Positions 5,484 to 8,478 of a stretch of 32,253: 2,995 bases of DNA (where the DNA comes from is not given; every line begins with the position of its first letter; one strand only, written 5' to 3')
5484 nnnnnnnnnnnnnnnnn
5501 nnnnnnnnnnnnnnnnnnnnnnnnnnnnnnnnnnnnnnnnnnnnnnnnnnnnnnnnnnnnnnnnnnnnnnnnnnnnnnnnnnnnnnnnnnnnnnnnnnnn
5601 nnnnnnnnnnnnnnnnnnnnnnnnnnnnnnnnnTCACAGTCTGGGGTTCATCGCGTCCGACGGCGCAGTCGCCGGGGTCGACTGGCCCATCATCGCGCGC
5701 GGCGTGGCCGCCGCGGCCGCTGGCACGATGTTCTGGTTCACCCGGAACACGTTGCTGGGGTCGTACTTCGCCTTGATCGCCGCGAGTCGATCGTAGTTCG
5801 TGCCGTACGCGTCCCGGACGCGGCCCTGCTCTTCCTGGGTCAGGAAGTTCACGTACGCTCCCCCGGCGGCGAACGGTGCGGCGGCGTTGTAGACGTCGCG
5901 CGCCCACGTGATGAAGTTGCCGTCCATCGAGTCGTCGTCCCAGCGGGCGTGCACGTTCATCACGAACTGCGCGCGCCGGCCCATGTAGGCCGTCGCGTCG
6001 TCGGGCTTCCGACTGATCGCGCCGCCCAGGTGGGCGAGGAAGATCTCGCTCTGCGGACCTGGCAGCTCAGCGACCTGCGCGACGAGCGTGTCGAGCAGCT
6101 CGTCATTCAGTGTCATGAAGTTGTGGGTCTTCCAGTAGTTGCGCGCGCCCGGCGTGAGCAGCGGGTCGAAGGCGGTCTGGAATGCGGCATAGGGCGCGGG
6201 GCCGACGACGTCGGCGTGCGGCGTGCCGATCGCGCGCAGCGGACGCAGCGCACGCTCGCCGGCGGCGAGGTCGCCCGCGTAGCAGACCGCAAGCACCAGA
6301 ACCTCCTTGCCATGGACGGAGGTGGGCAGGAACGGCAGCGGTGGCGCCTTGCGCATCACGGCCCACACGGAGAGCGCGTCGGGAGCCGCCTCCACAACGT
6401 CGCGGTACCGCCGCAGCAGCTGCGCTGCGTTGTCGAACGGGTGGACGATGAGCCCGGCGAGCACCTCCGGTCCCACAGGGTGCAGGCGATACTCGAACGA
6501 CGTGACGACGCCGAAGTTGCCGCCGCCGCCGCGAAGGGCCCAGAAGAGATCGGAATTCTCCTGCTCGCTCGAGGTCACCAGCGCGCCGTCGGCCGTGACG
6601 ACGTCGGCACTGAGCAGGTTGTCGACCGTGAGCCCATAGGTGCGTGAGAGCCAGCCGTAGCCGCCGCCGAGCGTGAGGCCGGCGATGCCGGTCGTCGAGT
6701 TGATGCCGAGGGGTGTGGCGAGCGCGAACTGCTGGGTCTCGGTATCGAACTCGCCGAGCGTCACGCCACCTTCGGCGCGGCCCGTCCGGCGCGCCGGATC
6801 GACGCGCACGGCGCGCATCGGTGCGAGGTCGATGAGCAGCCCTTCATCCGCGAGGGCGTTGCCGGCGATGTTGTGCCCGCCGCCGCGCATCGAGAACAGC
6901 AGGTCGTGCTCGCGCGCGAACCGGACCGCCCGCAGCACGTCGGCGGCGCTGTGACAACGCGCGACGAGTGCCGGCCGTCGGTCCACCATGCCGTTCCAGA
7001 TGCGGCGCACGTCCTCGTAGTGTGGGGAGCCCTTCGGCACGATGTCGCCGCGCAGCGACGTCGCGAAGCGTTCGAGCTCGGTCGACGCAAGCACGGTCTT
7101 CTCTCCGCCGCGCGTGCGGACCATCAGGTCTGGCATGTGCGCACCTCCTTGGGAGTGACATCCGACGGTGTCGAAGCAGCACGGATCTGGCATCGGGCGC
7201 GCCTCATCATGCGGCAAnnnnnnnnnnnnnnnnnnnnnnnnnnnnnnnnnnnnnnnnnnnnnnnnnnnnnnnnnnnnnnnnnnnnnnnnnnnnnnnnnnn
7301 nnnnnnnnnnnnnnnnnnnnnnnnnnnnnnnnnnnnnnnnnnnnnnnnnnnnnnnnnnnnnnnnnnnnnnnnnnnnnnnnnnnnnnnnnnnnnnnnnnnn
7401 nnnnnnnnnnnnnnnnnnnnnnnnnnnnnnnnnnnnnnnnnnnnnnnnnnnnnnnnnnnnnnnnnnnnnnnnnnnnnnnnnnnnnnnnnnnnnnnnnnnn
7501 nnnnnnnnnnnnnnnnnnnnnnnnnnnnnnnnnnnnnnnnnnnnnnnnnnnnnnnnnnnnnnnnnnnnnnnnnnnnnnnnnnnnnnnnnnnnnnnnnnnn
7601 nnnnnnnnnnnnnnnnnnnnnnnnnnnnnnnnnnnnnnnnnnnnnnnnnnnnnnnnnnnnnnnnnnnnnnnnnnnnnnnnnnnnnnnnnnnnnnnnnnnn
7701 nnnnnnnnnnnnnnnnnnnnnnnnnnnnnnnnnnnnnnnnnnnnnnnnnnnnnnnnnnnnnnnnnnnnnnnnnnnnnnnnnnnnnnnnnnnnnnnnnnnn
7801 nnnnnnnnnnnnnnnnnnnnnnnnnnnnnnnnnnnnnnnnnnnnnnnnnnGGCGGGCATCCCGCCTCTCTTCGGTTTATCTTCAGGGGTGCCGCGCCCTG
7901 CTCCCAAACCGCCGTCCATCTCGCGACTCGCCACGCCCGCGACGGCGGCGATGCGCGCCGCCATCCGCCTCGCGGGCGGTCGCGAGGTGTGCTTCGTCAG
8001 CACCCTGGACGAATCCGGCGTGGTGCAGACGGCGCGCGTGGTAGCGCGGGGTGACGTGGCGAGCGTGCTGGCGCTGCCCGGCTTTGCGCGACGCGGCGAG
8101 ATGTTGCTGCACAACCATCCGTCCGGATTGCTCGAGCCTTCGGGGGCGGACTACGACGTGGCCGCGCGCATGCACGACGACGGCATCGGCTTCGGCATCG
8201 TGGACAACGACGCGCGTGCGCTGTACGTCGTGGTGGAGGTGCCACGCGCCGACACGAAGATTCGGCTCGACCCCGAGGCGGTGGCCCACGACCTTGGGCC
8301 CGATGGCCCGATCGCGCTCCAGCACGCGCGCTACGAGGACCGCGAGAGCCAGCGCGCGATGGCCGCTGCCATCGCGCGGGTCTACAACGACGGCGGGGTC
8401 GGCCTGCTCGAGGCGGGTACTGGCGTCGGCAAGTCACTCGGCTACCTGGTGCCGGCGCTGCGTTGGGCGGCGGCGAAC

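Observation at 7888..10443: RadC-like JAB/MPN+ domain fused to a DinG Fe-S helicase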

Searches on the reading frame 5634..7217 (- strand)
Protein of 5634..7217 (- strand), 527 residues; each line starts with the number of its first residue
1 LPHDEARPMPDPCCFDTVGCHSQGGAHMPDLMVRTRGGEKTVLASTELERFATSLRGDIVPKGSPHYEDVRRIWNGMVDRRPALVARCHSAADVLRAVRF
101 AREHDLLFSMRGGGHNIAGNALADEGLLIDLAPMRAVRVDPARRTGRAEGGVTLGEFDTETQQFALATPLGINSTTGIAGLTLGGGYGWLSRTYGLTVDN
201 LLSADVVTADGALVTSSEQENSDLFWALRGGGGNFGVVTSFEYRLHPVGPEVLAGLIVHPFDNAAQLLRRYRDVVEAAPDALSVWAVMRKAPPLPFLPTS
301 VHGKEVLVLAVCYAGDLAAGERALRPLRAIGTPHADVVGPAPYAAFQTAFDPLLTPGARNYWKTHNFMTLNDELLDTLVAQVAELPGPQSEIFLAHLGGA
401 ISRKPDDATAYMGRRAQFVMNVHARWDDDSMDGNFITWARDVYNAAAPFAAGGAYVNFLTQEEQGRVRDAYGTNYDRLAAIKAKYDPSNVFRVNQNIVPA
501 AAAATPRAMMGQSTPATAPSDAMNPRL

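Call 15: search_protein_families(library=pfam, proteins=[window:5634-7217:-], max_evalue=0.001)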
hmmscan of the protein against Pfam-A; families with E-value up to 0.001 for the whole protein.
window:5634-7217:- (527 aa): 2 families
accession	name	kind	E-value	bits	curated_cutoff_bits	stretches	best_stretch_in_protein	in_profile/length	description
PF01565.28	FAD_binding_4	-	7.5e-30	103.9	26.4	1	82-215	1-137/139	FAD binding domain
PF08031.17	BBE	-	2.9e-17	62.8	20.6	1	454-497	1-44/45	Berberine and berberine like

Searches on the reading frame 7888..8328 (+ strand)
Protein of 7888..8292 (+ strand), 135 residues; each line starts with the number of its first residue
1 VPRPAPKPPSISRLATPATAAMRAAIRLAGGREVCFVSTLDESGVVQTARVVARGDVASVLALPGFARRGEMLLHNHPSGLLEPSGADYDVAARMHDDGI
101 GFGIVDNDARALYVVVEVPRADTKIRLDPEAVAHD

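Call 22: search_solved_structures(query=window:7951-8292:+, max_evalue=10, show_alignments=3)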
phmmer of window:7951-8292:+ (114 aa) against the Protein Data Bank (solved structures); distinct sequences matched with E-value up to 10: 4.
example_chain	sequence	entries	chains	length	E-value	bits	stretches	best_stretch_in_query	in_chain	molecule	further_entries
2qlc_A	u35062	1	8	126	0.052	16.9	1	49-74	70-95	DNA repair protein radC homolog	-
3a24_A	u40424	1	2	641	0.68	13.3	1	38-97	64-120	alpha-galactosidase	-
5e1q_A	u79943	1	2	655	0.69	13.3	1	38-97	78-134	Retaining alpha-galactosidase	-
6hqa_A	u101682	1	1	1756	1.9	11.9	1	44-101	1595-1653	Taf2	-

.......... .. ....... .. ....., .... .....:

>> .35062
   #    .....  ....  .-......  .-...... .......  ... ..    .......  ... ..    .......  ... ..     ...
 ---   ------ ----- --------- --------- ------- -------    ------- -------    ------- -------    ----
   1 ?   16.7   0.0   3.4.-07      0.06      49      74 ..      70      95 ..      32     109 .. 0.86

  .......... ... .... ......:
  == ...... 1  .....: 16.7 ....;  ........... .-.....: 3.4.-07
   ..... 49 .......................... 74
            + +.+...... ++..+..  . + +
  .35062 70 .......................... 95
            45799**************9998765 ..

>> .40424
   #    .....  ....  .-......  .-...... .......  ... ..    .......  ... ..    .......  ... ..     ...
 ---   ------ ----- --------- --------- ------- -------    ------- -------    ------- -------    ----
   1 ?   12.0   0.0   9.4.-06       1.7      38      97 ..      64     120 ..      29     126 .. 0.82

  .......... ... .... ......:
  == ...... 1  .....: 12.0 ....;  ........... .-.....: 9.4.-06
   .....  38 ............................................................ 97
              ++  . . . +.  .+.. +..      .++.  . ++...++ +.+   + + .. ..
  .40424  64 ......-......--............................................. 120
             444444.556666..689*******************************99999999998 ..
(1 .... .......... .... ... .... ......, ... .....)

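Call 23: search_protein_families(library=pfam, proteins=[window:7888-8292:+], max_evalue=0.1)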
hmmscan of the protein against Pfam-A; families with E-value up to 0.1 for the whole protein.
window:7888-8292:+ (135 aa): 1 family
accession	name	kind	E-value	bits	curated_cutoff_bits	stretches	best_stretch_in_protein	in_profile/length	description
PF04002.20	RadC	-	1.9e-07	31.4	22.1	1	72-100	68-96/121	RadC-like JAB domain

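Call 27: search_protein_representatives(protein=window:7951-8292:+)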
Query: 114 residues. Proteins with E-value up to 0.001 (for the whole library): 597; up to 1e-10: 308; up to 1e-30: 23. The best 150 are listed.
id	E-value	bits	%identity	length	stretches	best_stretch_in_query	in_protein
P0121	3.5e-45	168.7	76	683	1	1-107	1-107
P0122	3.3e-41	155.9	68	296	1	2-111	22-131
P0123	3.9e-41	155.7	75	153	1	1-99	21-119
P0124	4.5e-40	152.3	66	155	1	1-109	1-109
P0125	6.6e-39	148.5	66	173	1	1-110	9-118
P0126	4.3e-38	145.9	68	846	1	1-111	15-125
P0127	1.1e-37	144.6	76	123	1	1-93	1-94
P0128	1.2e-37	144.5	66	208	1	2-112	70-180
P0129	1.7e-37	144.0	81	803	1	21-110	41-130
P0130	8.5e-37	141.7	65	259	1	3-112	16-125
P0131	2.0e-36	140.5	67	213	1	4-111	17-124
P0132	9.0e-36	138.4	68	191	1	1-107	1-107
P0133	4.4e-35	136.2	78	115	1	1-82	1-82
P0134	5.1e-35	136.0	61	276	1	2-111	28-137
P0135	1.5e-34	134.5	64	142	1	5-109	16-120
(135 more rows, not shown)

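Call 38: search_solved_structures(query=A2, max_evalue=1, show_alignments=3)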
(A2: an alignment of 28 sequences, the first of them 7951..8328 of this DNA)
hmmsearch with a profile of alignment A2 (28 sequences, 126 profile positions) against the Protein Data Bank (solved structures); distinct sequences matched with E-value up to 1: 6.
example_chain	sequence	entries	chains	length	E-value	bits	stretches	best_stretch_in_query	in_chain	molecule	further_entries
2qlc_A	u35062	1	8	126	3.8e-07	33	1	41-78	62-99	DNA repair protein radC homolog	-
8k9h_B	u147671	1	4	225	0.11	15.3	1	73-125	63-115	Acetoacetate:butyrate/acetate coenzyme A transferase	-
1oi0_A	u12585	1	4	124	0.15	14.9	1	53-79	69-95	HYPOTHETICAL PROTEIN AF2198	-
1r5x_A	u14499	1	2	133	0.17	14.7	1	53-79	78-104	AfJAMM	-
5lj9_A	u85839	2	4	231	0.35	13.7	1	32-87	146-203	Macrolide export ATP-binding/permease protein MacB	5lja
6ql4_A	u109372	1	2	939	0.4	13.5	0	23-56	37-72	Putative mitochondrial dynamin protein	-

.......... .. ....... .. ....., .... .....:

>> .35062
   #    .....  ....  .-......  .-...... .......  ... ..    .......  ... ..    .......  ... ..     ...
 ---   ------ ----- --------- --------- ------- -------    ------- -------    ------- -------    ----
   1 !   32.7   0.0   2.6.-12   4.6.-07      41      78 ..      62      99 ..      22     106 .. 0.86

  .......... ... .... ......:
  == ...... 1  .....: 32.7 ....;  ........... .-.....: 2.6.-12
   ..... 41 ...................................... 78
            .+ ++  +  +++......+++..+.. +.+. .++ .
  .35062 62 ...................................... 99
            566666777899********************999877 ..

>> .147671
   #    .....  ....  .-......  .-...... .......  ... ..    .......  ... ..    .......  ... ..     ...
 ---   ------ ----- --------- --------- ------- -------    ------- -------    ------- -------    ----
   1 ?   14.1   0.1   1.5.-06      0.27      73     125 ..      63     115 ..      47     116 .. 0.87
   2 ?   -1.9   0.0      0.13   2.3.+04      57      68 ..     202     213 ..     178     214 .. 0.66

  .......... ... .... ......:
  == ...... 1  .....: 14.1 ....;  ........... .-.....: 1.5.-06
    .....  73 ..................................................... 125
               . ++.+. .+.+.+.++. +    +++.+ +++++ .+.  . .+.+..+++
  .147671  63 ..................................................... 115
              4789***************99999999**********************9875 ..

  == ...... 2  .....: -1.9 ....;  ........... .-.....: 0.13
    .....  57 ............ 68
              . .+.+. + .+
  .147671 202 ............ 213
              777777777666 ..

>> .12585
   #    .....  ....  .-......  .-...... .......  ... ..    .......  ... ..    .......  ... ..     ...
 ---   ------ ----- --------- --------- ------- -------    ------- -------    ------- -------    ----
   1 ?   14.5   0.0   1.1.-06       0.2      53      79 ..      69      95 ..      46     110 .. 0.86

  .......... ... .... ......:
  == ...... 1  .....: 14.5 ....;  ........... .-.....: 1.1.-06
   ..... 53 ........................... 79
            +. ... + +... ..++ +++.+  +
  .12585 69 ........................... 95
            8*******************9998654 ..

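Call 44: predict_structure(alignment_id=A2)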
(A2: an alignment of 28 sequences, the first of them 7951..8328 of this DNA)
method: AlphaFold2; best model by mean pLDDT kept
length: 126 residues; sequences in the alignment: 28
mean_pLDDT: 93.4   pTM: 0.77
mean pLDDT of the five models: 93.4, 90.1, 88.3, 88.2, 87.8
residues with pLDDT >= 90: 102; 70-90: 23; 50-70: 1; < 50: 0
segments of 3 or more residues with pLDDT < 50: none
pLDDT, mean of each block of 10 residues (from residue 1): 97 97 94 93 92 96 96 95 97 92 87 92 81
secondary structure, 60 per line:
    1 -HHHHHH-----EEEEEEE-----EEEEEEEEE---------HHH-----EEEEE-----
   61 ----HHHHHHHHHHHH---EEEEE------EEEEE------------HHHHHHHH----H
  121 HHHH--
elements in order: H2-7 E13-19 E25-33 E51-55 H65-76 E80-84 E91-95 H108-115 H120-124

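Call 47: fold_search(model_id=the predicted structure, library=pdb)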
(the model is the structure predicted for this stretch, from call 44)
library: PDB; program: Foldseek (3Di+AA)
matches with E <= 10: 412; with E <= 0.001: 5
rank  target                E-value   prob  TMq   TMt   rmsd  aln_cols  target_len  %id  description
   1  2qlc_A                3.8e-05  1.00  0.48  0.48   4.8       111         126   24  The crystal structure of DNA repair protein RadC from Chlorobium tepidum TLS (released 2007-09-04)
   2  2qlc_C                4.6e-05  1.00  0.47  0.47   5.8       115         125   25  The crystal structure of DNA repair protein RadC from Chlorobium tepidum TLS (released 2007-09-04)
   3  2qlc_E                8.3e-05  1.00  0.47  0.48   5.7       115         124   25  The crystal structure of DNA repair protein RadC from Chlorobium tepidum TLS (released 2007-09-04)
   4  2qlc_B                9.5e-05  1.00  0.45  0.45   4.0       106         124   22  The crystal structure of DNA repair protein RadC from Chlorobium tepidum TLS (released 2007-09-04)
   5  2qlc_D                1.3e-04  1.00  0.46  0.47   6.1       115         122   23  The crystal structure of DNA repair protein RadC from Chlorobium tepidum TLS (released 2007-09-04)
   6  9m3z_G                1.4e-02  0.82  0.35  0.13   7.3       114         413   16  Arabidopsis thaliana CDC48A-NPL4-UFD1B (AtCNU) complex (released 2025-10-29)
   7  4f7o_A                1.5e-02  0.99  0.51  0.29   5.2       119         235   16  Crystal structure of CSN5 (released 2013-01-23)
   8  6ww7_H                1.9e-02  0.97  0.47  0.35   7.5       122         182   10  Structure of the human ER membrane protein complex in a lipid nanodisc (released 2020-05-27)
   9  8py2_A                1.9e-02  0.93  0.41  0.23   7.9       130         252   16  Cryo-EM structure of the human BRISC dimer complex bound to compound JMS-175-2 (released 2025-02-05)
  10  9egl_E                2.1e-02  0.98  0.48  0.23   5.7       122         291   15  Cryo-EM structure of COP9 signalosome precatalytic state with neddylated cullin-3 (released 2025-12-03)
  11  9uf8_c                2.1e-02  0.95  0.48  0.25  11.2       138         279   17  The cryo-EM structure of 26S proteasome-Midnolin complex in the MA state (released 2025-09-10)
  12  8amz_V                2.3e-02  0.99  0.50  0.24   6.2       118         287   14  Spinach 19S proteasome (released 2022-08-24)
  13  6wjn_c                2.8e-02  0.80  0.42  0.23  14.0       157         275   14  SD-like state of human 26S Proteasome with non-cleavable M1-linked hexaubiquitin and E3 ubiquitin ligase E6AP/UBE3A (released 2020-08-05)
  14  8s9s_8                2.9e-02  0.94  0.44  0.31   5.5       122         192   12  Structure of the human ER membrane protein complex (EMC) in GDN (released 2023-05-17)
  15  9efv_E                3.1e-02  0.91  0.47  0.24  15.1       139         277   13  Cryo-EM structure of CSN-N8CUL1 in complex with CSN5i-3 (released 2025-12-03)
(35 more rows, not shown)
